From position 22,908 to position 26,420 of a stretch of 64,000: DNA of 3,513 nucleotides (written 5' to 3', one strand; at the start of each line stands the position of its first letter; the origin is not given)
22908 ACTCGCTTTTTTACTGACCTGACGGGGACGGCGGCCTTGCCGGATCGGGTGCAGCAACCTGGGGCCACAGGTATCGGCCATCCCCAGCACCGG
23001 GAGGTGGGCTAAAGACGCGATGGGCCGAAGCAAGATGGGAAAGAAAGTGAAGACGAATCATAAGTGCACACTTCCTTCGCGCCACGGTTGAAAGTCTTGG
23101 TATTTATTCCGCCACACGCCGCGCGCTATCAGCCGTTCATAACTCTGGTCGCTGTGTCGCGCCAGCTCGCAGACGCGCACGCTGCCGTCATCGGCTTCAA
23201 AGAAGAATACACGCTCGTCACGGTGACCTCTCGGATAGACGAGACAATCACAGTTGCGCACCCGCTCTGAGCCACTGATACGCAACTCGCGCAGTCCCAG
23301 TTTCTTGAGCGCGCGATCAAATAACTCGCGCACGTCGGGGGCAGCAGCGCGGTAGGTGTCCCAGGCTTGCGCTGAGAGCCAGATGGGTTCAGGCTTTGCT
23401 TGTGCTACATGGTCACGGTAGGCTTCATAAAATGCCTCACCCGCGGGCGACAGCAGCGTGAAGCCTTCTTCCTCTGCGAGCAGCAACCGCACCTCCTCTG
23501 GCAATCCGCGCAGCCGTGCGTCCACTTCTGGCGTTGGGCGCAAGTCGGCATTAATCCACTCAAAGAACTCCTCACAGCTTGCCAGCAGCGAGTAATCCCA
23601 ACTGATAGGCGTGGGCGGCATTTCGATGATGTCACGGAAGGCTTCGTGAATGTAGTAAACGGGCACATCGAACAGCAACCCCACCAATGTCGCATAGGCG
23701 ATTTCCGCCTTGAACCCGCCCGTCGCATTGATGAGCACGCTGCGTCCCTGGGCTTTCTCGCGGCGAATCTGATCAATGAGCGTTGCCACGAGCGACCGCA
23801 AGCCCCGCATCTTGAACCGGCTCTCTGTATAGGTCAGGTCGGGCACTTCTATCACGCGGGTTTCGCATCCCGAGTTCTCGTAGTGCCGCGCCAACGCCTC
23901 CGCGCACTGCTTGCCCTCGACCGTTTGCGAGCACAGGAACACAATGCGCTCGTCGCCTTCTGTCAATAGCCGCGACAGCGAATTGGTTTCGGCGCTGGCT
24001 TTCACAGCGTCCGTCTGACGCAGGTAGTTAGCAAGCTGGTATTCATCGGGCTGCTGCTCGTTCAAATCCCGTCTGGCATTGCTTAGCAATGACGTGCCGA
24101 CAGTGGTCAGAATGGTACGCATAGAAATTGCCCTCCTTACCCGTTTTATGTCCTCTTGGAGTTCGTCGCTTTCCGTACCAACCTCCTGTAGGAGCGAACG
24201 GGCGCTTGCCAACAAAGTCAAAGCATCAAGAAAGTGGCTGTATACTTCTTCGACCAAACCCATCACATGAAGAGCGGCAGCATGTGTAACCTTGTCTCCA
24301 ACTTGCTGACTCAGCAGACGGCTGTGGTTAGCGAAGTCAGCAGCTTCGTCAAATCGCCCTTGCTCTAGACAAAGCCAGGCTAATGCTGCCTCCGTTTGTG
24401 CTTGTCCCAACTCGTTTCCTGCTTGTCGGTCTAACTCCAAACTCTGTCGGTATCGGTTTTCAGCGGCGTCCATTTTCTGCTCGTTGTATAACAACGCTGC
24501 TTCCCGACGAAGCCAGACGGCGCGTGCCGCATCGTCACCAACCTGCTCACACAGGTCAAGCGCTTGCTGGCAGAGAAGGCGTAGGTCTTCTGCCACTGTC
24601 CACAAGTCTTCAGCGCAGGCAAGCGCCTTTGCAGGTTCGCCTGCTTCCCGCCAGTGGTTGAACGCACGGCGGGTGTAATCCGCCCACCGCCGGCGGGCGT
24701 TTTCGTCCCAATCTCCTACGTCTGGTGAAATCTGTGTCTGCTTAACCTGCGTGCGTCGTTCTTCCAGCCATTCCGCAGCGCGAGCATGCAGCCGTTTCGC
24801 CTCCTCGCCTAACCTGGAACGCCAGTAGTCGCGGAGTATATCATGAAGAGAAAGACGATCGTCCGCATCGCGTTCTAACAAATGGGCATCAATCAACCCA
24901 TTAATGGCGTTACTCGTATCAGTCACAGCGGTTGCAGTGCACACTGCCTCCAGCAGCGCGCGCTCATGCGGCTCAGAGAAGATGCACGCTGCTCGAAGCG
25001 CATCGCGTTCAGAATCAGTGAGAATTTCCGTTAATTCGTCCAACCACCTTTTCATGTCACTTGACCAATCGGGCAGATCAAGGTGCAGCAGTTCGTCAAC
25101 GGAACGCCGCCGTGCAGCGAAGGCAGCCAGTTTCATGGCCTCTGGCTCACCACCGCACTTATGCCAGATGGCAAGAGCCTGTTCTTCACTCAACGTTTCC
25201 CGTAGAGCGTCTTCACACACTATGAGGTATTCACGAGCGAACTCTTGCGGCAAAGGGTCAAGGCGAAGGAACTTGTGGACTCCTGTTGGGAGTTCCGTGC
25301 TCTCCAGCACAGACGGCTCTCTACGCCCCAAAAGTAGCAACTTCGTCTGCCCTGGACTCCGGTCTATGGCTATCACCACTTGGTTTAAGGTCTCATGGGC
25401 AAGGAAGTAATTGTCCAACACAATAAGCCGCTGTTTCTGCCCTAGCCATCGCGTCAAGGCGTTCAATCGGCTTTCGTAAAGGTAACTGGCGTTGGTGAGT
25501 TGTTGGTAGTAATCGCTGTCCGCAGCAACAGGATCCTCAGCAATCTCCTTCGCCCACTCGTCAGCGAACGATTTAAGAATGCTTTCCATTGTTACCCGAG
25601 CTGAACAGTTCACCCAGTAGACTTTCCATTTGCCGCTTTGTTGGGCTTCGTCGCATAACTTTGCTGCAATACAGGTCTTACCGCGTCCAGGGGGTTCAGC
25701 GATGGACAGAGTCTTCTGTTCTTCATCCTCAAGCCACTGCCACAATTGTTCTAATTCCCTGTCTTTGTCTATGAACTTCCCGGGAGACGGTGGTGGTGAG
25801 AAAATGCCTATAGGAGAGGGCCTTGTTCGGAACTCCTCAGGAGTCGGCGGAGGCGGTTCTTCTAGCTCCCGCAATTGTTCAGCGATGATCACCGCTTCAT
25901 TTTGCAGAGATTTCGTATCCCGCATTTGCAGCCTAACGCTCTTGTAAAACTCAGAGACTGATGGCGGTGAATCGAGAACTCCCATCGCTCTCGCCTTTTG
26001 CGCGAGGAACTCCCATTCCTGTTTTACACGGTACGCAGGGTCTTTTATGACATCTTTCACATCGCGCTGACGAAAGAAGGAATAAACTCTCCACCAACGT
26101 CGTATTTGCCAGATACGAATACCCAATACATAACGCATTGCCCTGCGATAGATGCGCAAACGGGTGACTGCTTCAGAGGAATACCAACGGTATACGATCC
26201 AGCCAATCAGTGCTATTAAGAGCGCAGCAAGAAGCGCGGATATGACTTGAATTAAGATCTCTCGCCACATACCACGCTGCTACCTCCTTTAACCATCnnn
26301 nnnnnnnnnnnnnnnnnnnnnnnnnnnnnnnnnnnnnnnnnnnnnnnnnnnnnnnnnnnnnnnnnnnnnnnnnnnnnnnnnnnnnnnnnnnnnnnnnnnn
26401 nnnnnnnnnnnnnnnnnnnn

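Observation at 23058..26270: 1070-aa TM/NB-ARC-STAND NTPase/TPR/CARF/RelE-like fusion encoded directly downstream of cmr6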

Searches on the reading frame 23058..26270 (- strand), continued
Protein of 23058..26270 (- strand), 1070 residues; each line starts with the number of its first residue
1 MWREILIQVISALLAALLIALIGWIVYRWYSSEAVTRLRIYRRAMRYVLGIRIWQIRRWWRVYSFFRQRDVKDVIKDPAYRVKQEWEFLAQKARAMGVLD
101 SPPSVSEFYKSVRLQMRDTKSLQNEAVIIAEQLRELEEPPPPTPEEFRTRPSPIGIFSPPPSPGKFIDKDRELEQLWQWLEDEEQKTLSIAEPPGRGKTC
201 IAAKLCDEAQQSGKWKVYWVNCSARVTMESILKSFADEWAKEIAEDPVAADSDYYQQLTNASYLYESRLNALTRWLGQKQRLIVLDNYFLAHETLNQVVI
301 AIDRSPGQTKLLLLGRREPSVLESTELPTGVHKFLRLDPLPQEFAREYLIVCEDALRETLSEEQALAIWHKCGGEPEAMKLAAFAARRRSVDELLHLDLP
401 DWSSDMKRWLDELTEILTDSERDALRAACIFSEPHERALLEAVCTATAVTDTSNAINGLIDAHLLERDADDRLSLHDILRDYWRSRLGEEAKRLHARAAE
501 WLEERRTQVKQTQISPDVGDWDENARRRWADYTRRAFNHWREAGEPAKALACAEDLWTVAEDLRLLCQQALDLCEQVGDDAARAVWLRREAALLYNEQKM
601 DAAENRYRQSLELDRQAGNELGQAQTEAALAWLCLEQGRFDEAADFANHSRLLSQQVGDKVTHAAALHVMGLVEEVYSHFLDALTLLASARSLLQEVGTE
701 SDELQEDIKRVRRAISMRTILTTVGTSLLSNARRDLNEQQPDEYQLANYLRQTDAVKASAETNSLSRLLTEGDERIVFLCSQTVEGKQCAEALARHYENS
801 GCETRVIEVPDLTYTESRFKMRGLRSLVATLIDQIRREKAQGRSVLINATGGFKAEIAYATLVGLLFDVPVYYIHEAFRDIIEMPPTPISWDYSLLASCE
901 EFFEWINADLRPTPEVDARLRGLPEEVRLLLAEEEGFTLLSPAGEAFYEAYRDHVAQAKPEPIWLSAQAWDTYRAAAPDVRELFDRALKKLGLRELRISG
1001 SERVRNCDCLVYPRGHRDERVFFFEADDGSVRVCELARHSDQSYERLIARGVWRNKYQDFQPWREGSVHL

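Call 90: list_cluster_members(proteins=[P0001, P0003, P0002, P0126])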
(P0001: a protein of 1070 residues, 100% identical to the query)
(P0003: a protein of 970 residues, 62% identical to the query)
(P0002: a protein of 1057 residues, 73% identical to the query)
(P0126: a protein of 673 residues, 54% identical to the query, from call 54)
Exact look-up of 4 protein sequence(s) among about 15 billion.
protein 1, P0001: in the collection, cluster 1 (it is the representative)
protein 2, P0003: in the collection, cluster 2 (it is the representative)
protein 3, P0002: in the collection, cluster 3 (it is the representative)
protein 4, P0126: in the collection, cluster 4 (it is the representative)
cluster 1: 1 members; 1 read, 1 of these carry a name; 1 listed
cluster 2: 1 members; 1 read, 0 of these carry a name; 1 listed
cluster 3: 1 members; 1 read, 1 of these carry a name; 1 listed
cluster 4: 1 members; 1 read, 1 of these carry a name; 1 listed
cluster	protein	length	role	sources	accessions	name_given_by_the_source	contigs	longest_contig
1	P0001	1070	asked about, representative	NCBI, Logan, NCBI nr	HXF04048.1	MAG TPA: putative CRISPR-associated protein [Blastocatellia bacterium] | putative CRISPR-associated protein [Blastocatellia bacterium]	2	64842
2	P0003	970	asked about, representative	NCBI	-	-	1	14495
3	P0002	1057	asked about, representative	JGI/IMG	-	putative CRISPR-associated protein (TIGR02619 family)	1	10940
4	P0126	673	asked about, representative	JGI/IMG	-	putative CRISPR-associated protein (TIGR02619 family)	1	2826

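Call 107: search_protein_families(library=pfam, proteins=[L001:3587-7723:+, L002:1258-2868:+], max_evalue=0.01)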
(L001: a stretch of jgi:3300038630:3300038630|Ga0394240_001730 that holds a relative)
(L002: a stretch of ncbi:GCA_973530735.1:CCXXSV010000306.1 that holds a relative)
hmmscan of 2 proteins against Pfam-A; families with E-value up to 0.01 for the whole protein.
L001:3587-7723:+ (1378 aa): 4 families
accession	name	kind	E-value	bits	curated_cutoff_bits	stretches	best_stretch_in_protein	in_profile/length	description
PF13401.12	AAA_22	-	0.0024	18.6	27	0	280-352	48-108/130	AAA domain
PF13245.12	AAA_19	-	0.0055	17.3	25.1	0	328-373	90-130/134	AAA domain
PF00580.27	UvrD-helicase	-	0.006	16.7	23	0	333-372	217-251/271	UvrD/REP helicase N-terminal domain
PF09848.15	SLFN-g3_helicase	-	0.0078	16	24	0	27-85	3-55/354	Schlafen group 3, DNA/RNA helicase domain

L002:1258-2868:+ (536 aa): 1 family
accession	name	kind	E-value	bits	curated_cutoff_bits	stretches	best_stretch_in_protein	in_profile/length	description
PF09722.15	Xre_MbcA_ParS_C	-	3.7e-06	27.3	24.5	0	410-434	12-35/51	Antitoxin Xre/MbcA/ParS C-terminal toxin-binding domain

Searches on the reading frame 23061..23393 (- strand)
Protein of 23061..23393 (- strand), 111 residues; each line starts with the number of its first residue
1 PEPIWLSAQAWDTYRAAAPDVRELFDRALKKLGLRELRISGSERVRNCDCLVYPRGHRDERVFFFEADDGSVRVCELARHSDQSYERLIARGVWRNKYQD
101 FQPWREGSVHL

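Call 100: search_solved_structures(query=window:23061-23393:-, max_evalue=10, show_alignments=4)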
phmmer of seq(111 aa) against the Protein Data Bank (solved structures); distinct sequences matched with E-value up to 10: 1.
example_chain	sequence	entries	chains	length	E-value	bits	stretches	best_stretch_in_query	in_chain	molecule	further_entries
2paj_A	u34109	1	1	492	1.1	12.8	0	16-73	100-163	putative cytosine/guanine deaminase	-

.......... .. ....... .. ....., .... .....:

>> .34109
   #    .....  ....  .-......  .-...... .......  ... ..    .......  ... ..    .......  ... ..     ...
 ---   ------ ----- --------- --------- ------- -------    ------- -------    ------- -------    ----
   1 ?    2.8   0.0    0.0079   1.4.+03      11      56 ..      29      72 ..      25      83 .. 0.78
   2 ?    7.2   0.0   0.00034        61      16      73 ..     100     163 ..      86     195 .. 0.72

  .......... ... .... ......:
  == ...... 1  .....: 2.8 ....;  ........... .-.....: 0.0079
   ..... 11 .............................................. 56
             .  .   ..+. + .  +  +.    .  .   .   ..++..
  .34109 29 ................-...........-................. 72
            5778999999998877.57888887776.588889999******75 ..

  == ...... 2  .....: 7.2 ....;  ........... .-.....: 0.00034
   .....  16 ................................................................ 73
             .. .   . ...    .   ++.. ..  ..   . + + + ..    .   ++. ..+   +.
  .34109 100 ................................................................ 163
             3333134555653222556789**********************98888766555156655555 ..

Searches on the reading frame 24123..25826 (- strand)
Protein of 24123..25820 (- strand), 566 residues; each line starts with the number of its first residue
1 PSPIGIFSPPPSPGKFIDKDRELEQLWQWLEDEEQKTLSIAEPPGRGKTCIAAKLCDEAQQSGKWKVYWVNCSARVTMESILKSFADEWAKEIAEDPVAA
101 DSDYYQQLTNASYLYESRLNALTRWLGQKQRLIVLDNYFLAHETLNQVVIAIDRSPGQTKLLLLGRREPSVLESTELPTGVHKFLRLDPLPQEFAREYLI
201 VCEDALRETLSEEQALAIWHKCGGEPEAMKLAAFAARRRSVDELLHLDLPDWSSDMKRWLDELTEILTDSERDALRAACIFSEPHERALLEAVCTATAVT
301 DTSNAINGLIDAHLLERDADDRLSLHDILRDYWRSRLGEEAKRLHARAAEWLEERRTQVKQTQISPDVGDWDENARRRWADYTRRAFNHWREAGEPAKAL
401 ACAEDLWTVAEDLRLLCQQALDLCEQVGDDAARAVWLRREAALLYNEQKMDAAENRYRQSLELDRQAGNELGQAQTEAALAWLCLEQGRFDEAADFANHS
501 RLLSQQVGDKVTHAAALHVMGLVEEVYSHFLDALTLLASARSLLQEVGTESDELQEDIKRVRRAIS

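Call 31: find_related_loci(query=window:24123-25820:-, collection=genome_contigs, flank=10000)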
Query window:24123-25820:- (566 aa) in genome_contigs; peptide patterns used: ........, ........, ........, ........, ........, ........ (x = any residue, [..] = any of these).
57 stretches matched a pattern, but none encodes a relative of the query by tblastn (E <= 1e-3).

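Call 37: find_related_loci(query=A3, collection=metagenome_contigs, flank=10000)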
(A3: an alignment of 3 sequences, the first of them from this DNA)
Query A3 (568 aa) in metagenome_contigs; peptide patterns used: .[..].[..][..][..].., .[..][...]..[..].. (x = any residue, [..] = any of these).
174 stretches matched a pattern, but none encodes a relative of the query by tblastn (E <= 1e-3).

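Call 54: find_homologous_proteins(query=window:24123-25820:-, max_evalue=0.00001)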
Query window:24123-25820:- (566 aa): 5 proteins with E <= 0.00001 among 8000 candidates.
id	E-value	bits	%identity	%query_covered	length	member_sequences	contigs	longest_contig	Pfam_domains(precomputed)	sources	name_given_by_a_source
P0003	8.5e-198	677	58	100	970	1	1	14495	PF09651.17,PF13424.13,PF13401.13,PF25199.2,PF00931.29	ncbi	-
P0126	2.5e-92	329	54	57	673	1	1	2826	PF09651.17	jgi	jgi:putative CRISPR-associated protein (TIGR02619 family)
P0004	3.0e-73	266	32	96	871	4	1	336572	PF13431.13,PF07720.19,PF13176.13,PF24885.2,PF13401.13,PF13428.13,PF01637.25,PF00931.29,PF13191.13,PF13374.13,PF07721.21,PF14559.13,PF24575.2,PF17874.8,PF00515.35,PF04212.25,PF05729.19,PF13424.13,PF14938.13,PF13432.13,PF13181.13,PF07719.24,PF13174.13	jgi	jgi:tetratricopeptide (TPR) repeat protein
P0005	4.5e-64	235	32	99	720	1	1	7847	PF13176.13,PF24885.2,PF13401.13,PF01637.25,PF00931.29,PF13191.13,PF13374.13,PF07721.21,PF24883.3,PF00515.35,PF13424.13,PF13181.13,PF07719.24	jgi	jgi:tetratricopeptide (TPR) repeat protein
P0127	6.5e-6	43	32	18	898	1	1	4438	PF14559.13,PF13414.13,PF17874.8,PF00515.35,PF13424.13,PF13176.13,PF14938.13,PF13401.13,PF07719.24,PF13374.13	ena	-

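Call 60: find_encoding_contigs(protein=P0126, flank=5000)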
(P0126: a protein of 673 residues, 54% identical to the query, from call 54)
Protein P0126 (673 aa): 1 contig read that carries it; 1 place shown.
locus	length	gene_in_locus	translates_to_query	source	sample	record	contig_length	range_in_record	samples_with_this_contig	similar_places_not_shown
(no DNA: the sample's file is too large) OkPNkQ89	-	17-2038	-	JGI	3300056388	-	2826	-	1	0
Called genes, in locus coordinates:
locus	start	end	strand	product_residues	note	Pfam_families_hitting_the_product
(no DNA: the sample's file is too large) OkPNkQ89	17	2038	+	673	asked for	PF09651:Cas_APE2256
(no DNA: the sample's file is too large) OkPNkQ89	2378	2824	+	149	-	?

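Call 89: find_related_loci(query=A3, collection=genome_contigs, flank=10000)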
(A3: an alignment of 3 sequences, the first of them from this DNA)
Query A3 (568 aa) in genome_contigs; peptide patterns used: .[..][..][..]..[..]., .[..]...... (x = any residue, [..] = any of these).
66 stretches matched a pattern, but none encodes a relative of the query by tblastn (E <= 1e-3).
